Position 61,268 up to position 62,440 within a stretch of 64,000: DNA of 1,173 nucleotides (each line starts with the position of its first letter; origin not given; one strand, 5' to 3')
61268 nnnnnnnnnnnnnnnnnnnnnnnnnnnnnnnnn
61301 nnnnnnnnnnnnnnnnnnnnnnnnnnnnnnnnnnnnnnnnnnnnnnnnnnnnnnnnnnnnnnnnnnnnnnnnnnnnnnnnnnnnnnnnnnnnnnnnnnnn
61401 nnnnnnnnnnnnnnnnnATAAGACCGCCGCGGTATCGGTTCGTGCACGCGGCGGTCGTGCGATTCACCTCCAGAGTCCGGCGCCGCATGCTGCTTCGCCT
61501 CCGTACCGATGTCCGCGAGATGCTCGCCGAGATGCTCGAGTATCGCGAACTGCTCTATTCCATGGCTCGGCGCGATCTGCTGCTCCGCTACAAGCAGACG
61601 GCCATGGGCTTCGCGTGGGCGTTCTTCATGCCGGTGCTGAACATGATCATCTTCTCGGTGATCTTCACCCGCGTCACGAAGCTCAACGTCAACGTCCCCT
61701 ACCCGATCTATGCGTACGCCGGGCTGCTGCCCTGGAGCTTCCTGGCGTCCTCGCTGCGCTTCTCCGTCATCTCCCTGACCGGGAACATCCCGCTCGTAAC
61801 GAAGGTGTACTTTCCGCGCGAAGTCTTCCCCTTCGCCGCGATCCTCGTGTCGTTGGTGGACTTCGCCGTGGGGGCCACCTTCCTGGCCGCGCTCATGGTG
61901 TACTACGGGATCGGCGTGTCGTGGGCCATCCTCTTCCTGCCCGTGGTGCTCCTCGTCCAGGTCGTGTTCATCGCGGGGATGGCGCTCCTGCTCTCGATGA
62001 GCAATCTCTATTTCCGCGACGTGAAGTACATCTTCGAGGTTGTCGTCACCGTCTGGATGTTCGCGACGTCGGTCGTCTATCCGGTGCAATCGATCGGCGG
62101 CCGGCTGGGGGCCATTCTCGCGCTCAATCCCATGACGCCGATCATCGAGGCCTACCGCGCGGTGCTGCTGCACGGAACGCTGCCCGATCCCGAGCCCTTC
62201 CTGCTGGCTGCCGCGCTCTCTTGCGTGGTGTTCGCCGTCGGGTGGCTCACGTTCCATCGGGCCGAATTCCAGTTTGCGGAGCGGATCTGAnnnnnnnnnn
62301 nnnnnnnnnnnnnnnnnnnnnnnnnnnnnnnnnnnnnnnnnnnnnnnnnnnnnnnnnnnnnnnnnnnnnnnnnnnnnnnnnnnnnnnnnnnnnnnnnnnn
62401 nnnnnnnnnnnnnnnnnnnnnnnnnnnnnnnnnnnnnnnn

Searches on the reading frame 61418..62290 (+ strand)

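Call 77: search_protein_families(library=pfam, proteins=[window:61418-62290:+], max_evalue=0.0001)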
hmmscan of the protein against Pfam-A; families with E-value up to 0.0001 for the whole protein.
window:61418-62290:+ (290 aa): 1 family
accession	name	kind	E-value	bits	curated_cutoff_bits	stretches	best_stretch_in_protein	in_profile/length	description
PF01061.29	ABC2_membrane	-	4e-14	53.1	26.9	1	45-250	2-210/211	ABC-2 type transporter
